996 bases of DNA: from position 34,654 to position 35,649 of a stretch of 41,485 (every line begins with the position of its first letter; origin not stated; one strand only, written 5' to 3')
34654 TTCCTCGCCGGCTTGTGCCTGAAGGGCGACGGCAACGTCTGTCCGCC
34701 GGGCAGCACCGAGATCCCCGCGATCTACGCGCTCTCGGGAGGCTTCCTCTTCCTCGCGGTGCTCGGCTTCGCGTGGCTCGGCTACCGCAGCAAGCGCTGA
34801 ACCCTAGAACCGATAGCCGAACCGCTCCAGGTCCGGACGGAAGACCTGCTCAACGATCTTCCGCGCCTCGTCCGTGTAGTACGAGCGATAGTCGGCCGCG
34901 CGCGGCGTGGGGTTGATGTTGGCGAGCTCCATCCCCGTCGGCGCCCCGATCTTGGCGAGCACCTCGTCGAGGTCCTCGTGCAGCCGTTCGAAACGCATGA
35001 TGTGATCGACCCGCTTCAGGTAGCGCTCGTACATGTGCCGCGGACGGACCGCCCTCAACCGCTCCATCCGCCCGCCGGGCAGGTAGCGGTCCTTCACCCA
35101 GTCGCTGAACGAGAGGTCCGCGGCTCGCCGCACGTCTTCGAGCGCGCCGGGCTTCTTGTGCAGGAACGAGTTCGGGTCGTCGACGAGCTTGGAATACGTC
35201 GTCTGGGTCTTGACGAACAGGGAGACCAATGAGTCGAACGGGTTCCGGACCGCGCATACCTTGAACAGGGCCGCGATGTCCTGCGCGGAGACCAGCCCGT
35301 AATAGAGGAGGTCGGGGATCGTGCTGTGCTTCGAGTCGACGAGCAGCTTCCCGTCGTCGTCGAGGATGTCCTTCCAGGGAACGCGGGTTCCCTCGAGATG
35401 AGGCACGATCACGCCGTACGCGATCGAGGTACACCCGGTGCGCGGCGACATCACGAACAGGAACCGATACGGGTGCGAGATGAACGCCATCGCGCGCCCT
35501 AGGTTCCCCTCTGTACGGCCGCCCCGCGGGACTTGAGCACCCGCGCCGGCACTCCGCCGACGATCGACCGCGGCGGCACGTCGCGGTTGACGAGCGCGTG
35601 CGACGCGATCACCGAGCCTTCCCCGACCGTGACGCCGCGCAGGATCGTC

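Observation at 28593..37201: MGLP-like polymethylated alpha-glucan locus with extra, non-mycobacterial tailoring functions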

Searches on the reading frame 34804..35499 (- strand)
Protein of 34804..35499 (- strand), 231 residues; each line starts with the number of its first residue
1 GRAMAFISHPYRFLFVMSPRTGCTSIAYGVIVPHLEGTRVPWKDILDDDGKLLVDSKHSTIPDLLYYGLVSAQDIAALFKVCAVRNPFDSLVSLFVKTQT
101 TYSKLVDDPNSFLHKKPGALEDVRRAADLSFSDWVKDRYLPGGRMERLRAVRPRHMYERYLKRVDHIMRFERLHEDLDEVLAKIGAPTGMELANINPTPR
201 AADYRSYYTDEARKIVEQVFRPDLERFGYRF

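Call 3: search_protein_families(library=pfam, proteins=[window:34850-35434:-], max_evalue=0.01)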
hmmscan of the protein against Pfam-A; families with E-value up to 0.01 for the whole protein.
window:34850-35434:- (194 aa): 0 families

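Call 6: search_protein_families(library=ncbifam, proteins=[window:34804-35499:-], max_evalue=0.001)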
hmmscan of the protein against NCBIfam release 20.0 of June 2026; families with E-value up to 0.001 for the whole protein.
window:34804-35499:- (231 aa): 0 families

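Call 10: find_homologous_proteins(query=window:34807-35490:-, max_evalue=0.001)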
Query window:34807-35490:- (228 aa): 321 proteins with E <= 0.001 among 798 candidates; the best 120 are listed.
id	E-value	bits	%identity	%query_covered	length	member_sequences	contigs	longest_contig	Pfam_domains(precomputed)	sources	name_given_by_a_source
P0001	1.7e-151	520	100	100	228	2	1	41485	PF03567.21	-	-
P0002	3.9e-125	434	83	100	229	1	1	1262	PF03567.21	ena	-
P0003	7.8e-108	377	75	100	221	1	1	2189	PF03567.21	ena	-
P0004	9.9e-107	374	70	100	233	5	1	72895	PF03567.21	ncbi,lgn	ncbi:MAG: sulfotransferase family 2 domain-containing protein [Actinomycetota bacterium]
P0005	8.0e-106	371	70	100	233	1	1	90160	PF03567.21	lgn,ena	-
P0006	2.5e-100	353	70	100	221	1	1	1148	PF03567.21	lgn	-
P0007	2.4e-99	349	66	100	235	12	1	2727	PF03567.21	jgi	jgi:hypothetical protein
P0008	1.7e-95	337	64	100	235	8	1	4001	PF03567.21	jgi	jgi:hypothetical protein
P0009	1.4e-92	327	63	100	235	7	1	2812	PF03567.21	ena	-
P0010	1.7e-90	320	62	100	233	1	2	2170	PF03567.21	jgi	jgi:hypothetical protein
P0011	4.3e-90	319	63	100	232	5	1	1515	PF03567.21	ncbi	ncbi:MAG: sulfotransferase family 2 domain-containing protein [Actinomycetota bacterium]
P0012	3.6e-70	254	51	100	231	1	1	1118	PF03567.21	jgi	jgi:sulfotransferase famil protein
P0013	2.1e-63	232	47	100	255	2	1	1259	PF03567.21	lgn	-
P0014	2.4e-63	232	45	100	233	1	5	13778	PF03567.21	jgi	jgi:hypothetical protein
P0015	4.0e-63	231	45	100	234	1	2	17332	PF03567.21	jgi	jgi:hypothetical protein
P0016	6.8e-63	230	48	100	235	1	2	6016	PF03567.21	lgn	-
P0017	3.3e-62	228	48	100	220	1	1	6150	PF03567.21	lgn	-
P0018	7.8e-62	227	46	100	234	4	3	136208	PF03567.21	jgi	jgi:hypothetical protein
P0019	9.6e-62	226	45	100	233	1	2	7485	PF03567.21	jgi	jgi:hypothetical protein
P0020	7.3e-61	224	48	100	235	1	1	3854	PF03567.21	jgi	jgi:sulfotransferase famil protein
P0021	8.9e-60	220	45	100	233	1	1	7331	PF03567.21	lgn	-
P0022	6.1e-59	217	48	100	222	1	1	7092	PF03567.21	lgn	-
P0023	1.6e-58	216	44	100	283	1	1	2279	PF03567.21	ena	-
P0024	2.2e-58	215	48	100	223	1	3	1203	PF03567.21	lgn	-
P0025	2.6e-58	215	48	100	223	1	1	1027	PF03567.21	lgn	-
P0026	5.5e-58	214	43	100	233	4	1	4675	PF03567.21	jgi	jgi:hypothetical protein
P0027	1.4e-57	213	45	100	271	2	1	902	PF03567.21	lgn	-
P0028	3.0e-56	208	42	100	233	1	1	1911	PF03567.21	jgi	jgi:hypothetical protein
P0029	6.3e-56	207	44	100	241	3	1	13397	PF03567.21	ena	-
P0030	5.1e-55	204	45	100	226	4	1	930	PF03567.21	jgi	jgi:hypothetical protein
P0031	5.2e-55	204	45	100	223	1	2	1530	PF03567.21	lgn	-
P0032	1.1e-54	203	45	100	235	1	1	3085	PF03567.21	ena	-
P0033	2.5e-54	202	43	100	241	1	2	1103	PF03567.21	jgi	jgi:hypothetical protein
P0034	2.8e-54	202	45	100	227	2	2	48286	PF03567.21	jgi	jgi:hypothetical protein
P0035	3.3e-54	202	42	100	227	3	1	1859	PF03567.21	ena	-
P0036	3.4e-54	202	44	100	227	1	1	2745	PF03567.21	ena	-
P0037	2.7e-53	199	43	100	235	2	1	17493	PF03567.21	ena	-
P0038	5.5e-53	198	47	100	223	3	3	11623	PF03567.21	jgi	jgi:hypothetical protein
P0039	6.1e-53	198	43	100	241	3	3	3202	PF03567.21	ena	-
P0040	6.6e-53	198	46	100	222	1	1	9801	PF03567.21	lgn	-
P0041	1.4e-52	196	41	100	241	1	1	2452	PF03567.21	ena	-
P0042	1.7e-52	196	43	100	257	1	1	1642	PF03567.21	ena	-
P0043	2.0e-52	196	44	100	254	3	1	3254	PF03567.21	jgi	jgi:hypothetical protein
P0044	2.2e-52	196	44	100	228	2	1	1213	PF03567.21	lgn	-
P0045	2.3e-52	196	46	100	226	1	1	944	PF03567.21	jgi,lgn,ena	-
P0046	2.4e-52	196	44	100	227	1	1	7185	PF03567.21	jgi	jgi:hypothetical protein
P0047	3.5e-52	195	44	100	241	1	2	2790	PF03567.21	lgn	-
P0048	5.4e-52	195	46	100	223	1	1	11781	PF03567.21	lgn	-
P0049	6.1e-52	194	44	100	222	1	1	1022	PF03567.21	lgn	-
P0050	1.1e-51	194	43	100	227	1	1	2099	PF03567.21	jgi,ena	-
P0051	1.3e-51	193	43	100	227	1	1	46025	PF03567.21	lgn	-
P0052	1.6e-51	193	45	100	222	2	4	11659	PF03567.21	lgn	-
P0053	2.2e-51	193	42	100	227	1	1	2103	PF03567.21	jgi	jgi:Sulfotransferase family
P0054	2.5e-51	192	43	100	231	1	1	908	PF03567.21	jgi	jgi:hypothetical protein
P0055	3.3e-51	192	43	100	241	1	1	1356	PF03567.21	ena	-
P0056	4.5e-51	192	43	100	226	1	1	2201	PF03567.21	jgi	jgi:hypothetical protein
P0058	8.1e-51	191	43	100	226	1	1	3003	PF03567.21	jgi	jgi:hypothetical protein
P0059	9.5e-51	190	43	100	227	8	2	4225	PF03567.21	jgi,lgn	jgi:hypothetical protein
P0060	1.1e-50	190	43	100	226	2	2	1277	PF03567.21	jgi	jgi:hypothetical protein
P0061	1.4e-50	190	41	100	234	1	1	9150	PF03567.21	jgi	jgi:hypothetical protein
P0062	1.5e-50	190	44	100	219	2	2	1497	PF03567.21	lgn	-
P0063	2.8e-50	189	44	100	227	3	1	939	PF03567.21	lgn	-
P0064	3.1e-50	189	39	100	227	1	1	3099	PF03567.21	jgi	jgi:hypothetical protein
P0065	4.0e-50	188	42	100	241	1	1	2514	PF03567.21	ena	-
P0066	5.1e-50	188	44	100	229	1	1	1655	PF03567.21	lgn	-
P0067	7.1e-50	188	42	100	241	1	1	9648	PF03567.21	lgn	-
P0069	9.6e-50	187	44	100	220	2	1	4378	PF03567.21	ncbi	-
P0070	1.3e-49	187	41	100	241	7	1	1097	PF03567.21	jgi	-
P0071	1.8e-49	186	43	100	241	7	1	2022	PF03567.21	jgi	-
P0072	1.9e-49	186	42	100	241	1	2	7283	PF03567.21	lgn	-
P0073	2.4e-49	186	42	100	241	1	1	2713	PF03567.21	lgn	-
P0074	2.6e-49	186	43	100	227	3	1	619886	PF03567.21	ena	-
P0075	5.8e-49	185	41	100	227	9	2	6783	PF03567.21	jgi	jgi:hypothetical protein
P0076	9.9e-49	184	50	81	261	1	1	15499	PF03567.21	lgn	-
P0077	1.3e-48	183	41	100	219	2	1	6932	PF03567.21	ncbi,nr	ncbi:MAG: sulfotransferase family protein [Actinomycetota bacterium]|nr:sulfotransferase family prot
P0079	2.0e-48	183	41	100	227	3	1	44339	PF03567.21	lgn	-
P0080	2.2e-48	183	42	100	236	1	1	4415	PF03567.21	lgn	-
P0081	3.2e-48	182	42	94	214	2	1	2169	PF03567.21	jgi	jgi:Sulfotransferase family.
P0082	5.5e-48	181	44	80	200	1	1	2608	PF03567.21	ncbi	-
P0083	6.5e-48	181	43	100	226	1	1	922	PF03567.21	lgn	-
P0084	7.6e-48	181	42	100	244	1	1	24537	PF03567.21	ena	-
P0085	9.2e-48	181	43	94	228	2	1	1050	PF03567.21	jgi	-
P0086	9.8e-48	181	43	100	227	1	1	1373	PF03567.21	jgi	jgi:hypothetical protein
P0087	1.1e-47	180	43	100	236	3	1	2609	PF03567.21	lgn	-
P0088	1.2e-47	180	41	100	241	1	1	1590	PF03567.21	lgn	-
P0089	1.2e-47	180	43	100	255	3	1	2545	PF03567.21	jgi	jgi:hypothetical protein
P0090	1.3e-47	180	42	100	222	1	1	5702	PF03567.21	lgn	-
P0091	1.6e-47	180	42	100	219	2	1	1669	PF03567.21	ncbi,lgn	-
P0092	1.7e-47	180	42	100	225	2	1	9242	PF03567.21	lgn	-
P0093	1.7e-47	180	41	100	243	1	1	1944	PF03567.21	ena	-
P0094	1.9e-47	180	42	94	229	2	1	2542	PF03567.21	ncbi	-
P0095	2.5e-47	179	43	94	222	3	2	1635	PF03567.21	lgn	-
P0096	2.6e-47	179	41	100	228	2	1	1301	PF03567.21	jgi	jgi:hypothetical protein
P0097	2.6e-47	179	43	100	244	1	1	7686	PF03567.21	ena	-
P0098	2.7e-47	179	39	100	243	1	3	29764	PF03567.21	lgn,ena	-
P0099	3.2e-47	179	40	100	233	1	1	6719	PF03567.21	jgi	-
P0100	5.4e-47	178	44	100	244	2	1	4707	PF03567.21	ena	-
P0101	9.8e-47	177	39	100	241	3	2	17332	PF03567.21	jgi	jgi:hypothetical protein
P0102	1.1e-46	177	42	100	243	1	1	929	PF03567.21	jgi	jgi:hypothetical protein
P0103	1.3e-46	177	42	100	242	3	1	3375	PF03567.21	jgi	jgi:hypothetical protein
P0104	2.0e-46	176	41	100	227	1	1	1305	PF03567.21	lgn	-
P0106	2.5e-46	176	39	100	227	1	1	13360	PF03567.21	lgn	-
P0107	3.0e-46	176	45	94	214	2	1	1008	PF03567.21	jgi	jgi:hypothetical protein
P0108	3.0e-46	176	40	100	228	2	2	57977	PF03567.21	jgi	jgi:hypothetical protein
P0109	3.5e-46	176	42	100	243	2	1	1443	PF03567.21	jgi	jgi:hypothetical protein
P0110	3.9e-46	175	41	100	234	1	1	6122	PF03567.21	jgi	jgi:hypothetical protein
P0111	4.1e-46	175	39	100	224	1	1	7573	PF03567.21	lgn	-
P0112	4.9e-46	175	41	100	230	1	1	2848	PF03567.21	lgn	-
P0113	5.2e-46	175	43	100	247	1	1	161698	PF03567.21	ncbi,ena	-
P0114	7.3e-46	174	43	100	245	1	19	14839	PF03567.21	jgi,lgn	jgi:hypothetical protein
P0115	9.4e-46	174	40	96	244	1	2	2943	PF03567.21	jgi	jgi:hypothetical protein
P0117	1.1e-45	174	40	100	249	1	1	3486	PF03567.21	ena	-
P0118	1.2e-45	174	38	100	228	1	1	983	PF03567.21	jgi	jgi:hypothetical protein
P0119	1.4e-45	174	41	100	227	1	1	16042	PF03567.21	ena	-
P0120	1.5e-45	173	41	100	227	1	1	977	PF03567.21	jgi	jgi:hypothetical protein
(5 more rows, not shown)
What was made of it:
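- On PAPS-dependent sulfotransferases (Pfam Sulfotransfer_2, PF03567): PF03567 is precomputed for nearly all 120 homologs (call 10).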

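Call 12: find_encoding_contigs(protein=P0004, flank=10000, max_places=2)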
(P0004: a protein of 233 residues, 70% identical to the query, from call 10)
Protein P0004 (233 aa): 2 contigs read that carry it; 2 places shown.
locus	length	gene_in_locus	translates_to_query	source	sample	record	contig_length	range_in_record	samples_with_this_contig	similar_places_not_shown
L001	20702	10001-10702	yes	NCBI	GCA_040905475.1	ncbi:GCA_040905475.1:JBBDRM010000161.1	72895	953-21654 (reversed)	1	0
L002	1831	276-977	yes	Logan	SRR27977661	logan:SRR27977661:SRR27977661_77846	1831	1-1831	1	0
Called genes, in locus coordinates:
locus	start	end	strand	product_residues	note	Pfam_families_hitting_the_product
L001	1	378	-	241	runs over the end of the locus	-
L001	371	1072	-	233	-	PF01209:Ubie_methyltran, PF13489:Methyltransf_23, PF07021:MetW (weak), PF13649:Methyltransf_25, PF13847:Methyltransf_31, PF08241:Methyltransf_11, PF08242:Methyltransf_12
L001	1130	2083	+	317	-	PF03308:MeaB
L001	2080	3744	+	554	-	PF01642:MM_CoA_mutase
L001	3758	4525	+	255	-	PF01073:3Beta_HSD (weak), PF01370:Epimerase (weak), PF05368:NmrA, PF13460:NAD_binding_10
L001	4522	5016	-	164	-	PF13374:TPR_10 (faint), PF13428:TPR_14 (faint), PF13432:TPR_16 (weak), PF13424:TPR_12 (faint), PF14559:TPR_19, PF07719:TPR_2 (faint)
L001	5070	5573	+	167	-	-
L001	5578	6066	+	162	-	-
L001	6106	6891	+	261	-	PF00378:ECH_1, PF16113:ECH_2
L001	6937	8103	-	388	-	-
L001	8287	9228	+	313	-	PF01209:Ubie_methyltran, PF13489:Methyltransf_23, PF13847:Methyltransf_31, PF08241:Methyltransf_11, PF08242:Methyltransf_12, PF13649:Methyltransf_25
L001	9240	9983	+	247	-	PF00132:Hexapep, PF14602:Hexapep_2 (weak)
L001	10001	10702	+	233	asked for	PF03567:Sulfotransfer_2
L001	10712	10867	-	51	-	-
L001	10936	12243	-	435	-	PF08323:Glyco_transf_5, PF13439:Glyco_transf_4, PF13579:Glyco_trans_4_4, PF20706:GT4-conflict, PF13477:Glyco_trans_4_2 (faint), PF08323:Glyco_transf_5, PF00534:Glycos_transf_1, PF13692:Glyco_trans_1_4, +1 more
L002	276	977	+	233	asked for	PF03567:Sulfotransfer_2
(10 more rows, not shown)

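Call 13: find_encoding_contigs(protein=P0018, flank=10000, max_places=2)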
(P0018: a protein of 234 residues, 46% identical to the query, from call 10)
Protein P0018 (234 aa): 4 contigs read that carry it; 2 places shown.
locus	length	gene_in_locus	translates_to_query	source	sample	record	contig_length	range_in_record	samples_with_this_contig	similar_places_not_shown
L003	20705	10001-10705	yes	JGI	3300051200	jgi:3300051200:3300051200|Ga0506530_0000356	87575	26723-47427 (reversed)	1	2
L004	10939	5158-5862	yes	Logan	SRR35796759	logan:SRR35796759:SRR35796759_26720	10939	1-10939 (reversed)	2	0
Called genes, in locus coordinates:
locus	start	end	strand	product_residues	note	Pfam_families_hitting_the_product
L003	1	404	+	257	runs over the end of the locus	PF01061:ABC2_membrane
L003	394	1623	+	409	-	PF00005:ABC_tran, PF13304:AAA_21 (faint)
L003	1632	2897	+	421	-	PF13579:Glyco_trans_4_4 (weak), PF13439:Glyco_transf_4, PF00534:Glycos_transf_1, PF13692:Glyco_trans_1_4, PF13524:Glyco_trans_1_2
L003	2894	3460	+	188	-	-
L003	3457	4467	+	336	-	PF01636:APH (weak)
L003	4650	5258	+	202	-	PF00685:Sulfotransfer_1, PF13469:Sulfotransfer_3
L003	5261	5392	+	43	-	-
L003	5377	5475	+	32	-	-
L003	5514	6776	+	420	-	PF13439:Glyco_transf_4, PF13579:Glyco_trans_4_4 (weak), PF00534:Glycos_transf_1, PF13692:Glyco_trans_1_4, PF13524:Glyco_trans_1_2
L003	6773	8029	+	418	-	PF13692:Glyco_trans_1_4, PF00534:Glycos_transf_1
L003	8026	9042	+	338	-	PF01636:APH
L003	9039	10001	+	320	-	PF13469:Sulfotransfer_3, PF00685:Sulfotransfer_1 (faint)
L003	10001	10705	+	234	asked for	PF03567:Sulfotransfer_2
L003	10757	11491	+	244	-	PF03567:Sulfotransfer_2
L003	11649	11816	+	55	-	-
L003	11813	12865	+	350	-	PF00535:Glycos_transf_2, PF13641:Glyco_tranf_2_3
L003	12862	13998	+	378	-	PF14307:Glyco_tran_WbsX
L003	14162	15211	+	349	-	PF00535:Glycos_transf_2, PF10111:Glyco_tranf_2_2, PF13641:Glyco_tranf_2_3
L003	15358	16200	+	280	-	PF00685:Sulfotransfer_1, PF13469:Sulfotransfer_3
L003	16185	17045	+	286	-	PF00685:Sulfotransfer_1, PF13469:Sulfotransfer_3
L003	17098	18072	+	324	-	PF00535:Glycos_transf_2, PF13641:Glyco_tranf_2_3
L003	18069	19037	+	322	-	PF13469:Sulfotransfer_3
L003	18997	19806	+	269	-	PF00483:NTP_transferase, PF12804:NTP_transf_3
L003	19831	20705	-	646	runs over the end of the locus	PF24606:CEMIP_beta-hel (weak)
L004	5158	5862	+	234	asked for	PF03567:Sulfotransfer_2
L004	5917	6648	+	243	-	PF03567:Sulfotransfer_2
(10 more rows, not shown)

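Call 14: search_solved_structures(query=window:34807-35490:-, max_evalue=1, show_alignments=1)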
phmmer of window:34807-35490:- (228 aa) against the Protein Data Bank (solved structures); distinct sequences matched with E-value up to 1: 2.
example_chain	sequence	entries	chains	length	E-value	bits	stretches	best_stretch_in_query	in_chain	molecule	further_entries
6zu5_LT0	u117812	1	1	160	0.26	13.9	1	106-197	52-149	eL21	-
7xbs_A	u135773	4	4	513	0.68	12.5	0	115-183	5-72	CmnG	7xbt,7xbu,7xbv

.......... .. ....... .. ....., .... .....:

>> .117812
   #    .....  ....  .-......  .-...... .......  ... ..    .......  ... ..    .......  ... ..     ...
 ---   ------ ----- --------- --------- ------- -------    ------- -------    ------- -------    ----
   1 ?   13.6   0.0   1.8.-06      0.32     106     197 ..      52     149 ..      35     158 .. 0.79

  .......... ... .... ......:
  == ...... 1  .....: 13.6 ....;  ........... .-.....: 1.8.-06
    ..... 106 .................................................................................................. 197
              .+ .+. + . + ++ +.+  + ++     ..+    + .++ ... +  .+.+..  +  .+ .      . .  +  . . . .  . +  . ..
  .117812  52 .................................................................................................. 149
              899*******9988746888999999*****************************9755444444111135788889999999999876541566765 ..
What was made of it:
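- On PAPS-dependent sulfotransferases (Pfam Sulfotransfer_2, PF03567): A sequence search of the PDB finds nothing (call 14).
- Tried and rejected: It returned no meaningful hit (call 14).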

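Call 38: find_encoding_contigs(protein=P0074, flank=8000, max_places=1)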
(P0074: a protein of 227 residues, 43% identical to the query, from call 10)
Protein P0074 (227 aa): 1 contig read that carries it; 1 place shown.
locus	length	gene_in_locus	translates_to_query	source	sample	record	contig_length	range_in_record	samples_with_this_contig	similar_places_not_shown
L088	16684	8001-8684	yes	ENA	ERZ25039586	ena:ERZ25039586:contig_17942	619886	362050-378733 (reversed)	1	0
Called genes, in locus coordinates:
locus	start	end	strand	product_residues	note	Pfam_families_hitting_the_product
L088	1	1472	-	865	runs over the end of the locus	PF13472:Lipase_GDSL_2 (faint)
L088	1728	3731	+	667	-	PF10162:G8, PF24606:CEMIP_beta-hel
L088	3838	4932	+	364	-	PF13439:Glyco_transf_4, PF13579:Glyco_trans_4_4, PF20706:GT4-conflict (weak), PF00534:Glycos_transf_1, PF13692:Glyco_trans_1_4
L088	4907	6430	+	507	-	PF08241:Methyltransf_11 (weak), PF13649:Methyltransf_25 (faint), PF01636:APH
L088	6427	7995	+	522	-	PF01943:Polysacc_synt, PF13440:Polysacc_synt_3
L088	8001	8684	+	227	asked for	PF03567:Sulfotransfer_2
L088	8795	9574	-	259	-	PF02368:Big_2, PF00932:LTD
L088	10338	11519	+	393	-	PF04820:Trp_halogenase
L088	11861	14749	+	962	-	PF10162:G8, PF24606:CEMIP_beta-hel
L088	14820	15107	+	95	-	PF18911:PKD_4 (weak), PF22352:K319L-like_PKD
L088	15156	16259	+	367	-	PF13472:Lipase_GDSL_2 (weak)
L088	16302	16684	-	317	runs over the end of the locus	PF13469:Sulfotransfer_3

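Call 39: find_encoding_contigs(protein=P0034, flank=8000, max_places=1)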
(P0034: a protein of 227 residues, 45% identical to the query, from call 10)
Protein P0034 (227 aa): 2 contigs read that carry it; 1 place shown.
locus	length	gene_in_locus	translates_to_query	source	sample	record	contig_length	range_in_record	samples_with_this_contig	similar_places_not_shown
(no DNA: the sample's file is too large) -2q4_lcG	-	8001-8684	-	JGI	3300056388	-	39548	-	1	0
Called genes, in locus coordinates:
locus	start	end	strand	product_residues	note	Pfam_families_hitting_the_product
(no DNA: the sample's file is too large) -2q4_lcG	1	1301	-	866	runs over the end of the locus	PF13472:Lipase_GDSL_2 (faint)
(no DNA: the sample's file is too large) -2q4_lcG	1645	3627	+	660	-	PF10162:G8, PF24606:CEMIP_beta-hel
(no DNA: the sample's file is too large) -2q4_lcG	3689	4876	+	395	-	PF13439:Glyco_transf_4, PF13579:Glyco_trans_4_4, PF20706:GT4-conflict, PF00534:Glycos_transf_1, PF13692:Glyco_trans_1_4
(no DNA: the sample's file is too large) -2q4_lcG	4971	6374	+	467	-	PF01636:APH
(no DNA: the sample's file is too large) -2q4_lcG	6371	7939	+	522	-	PF01943:Polysacc_synt, PF13440:Polysacc_synt_3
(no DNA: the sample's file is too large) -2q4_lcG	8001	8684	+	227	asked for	PF03567:Sulfotransfer_2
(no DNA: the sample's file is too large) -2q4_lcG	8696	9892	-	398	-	PF01041:DegT_DnrJ_EryC1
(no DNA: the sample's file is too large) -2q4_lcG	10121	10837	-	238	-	PF00932:LTD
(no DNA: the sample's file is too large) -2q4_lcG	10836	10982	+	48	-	-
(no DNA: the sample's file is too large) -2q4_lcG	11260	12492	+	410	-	PF00534:Glycos_transf_1, PF13692:Glyco_trans_1_4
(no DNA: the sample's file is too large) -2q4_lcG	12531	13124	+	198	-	?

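Call 40: find_encoding_contigs(protein=P0005, flank=10000, max_places=1)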
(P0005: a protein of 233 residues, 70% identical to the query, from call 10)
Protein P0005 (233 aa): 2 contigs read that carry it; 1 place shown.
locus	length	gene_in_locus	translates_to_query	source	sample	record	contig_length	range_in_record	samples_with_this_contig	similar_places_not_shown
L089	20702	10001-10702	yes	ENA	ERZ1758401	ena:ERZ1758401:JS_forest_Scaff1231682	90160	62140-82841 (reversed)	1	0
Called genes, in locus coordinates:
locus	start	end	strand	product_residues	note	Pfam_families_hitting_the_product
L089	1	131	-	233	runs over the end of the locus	PF01209:Ubie_methyltran, PF13489:Methyltransf_23, PF13649:Methyltransf_25, PF13847:Methyltransf_31, PF08241:Methyltransf_11, PF08242:Methyltransf_12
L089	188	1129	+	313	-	PF03308:MeaB, PF02492:cobW (faint)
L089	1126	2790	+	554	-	PF01642:MM_CoA_mutase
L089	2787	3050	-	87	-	-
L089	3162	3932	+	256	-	PF01073:3Beta_HSD (weak), PF01370:Epimerase, PF05368:NmrA, PF13460:NAD_binding_10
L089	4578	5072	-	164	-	PF07721:TPR_4 (faint), PF13374:TPR_10 (faint), PF13424:TPR_12 (faint), PF13428:TPR_14 (faint), PF13432:TPR_16 (faint), PF14559:TPR_19, PF25058:ARM_TT21 (weak)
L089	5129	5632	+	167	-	-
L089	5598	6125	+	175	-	-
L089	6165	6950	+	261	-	PF00378:ECH_1, PF16113:ECH_2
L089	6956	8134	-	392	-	-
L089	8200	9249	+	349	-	PF01209:Ubie_methyltran, PF13489:Methyltransf_23, PF06325:PrmA (weak), PF13847:Methyltransf_31, PF08241:Methyltransf_11, PF08242:Methyltransf_12, PF13649:Methyltransf_25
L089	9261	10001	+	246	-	PF00132:Hexapep, PF14602:Hexapep_2 (weak)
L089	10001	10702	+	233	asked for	PF03567:Sulfotransfer_2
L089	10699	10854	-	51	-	-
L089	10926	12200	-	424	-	PF08323:Glyco_transf_5, PF20706:GT4-conflict, PF13439:Glyco_transf_4, PF13477:Glyco_trans_4_2 (weak), PF13579:Glyco_trans_4_4, PF08323:Glyco_transf_5, PF00534:Glycos_transf_1, PF13692:Glyco_trans_1_4, +1 more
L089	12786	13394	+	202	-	PF04480:DUF559 (faint), PF18741:MTES_1575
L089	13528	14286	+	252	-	PF11350:DUF3152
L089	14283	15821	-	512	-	PF03065:Glyco_hydro_57, PF09210:BE_C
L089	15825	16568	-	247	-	PF13489:Methyltransf_23, PF02353:CMAS (weak), PF07021:MetW (weak), PF08003:Methyltransf_9 (weak), PF13649:Methyltransf_25, PF13847:Methyltransf_31, PF08241:Methyltransf_11, PF08242:Methyltransf_12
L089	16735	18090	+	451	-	-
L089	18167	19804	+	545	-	PF13205:Big_5 (weak)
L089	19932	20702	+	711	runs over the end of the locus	PF27503:Rv3811_N, PF01510:Amidase_2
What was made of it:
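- In L089 the two genes overlap by 1 nt (call 40).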
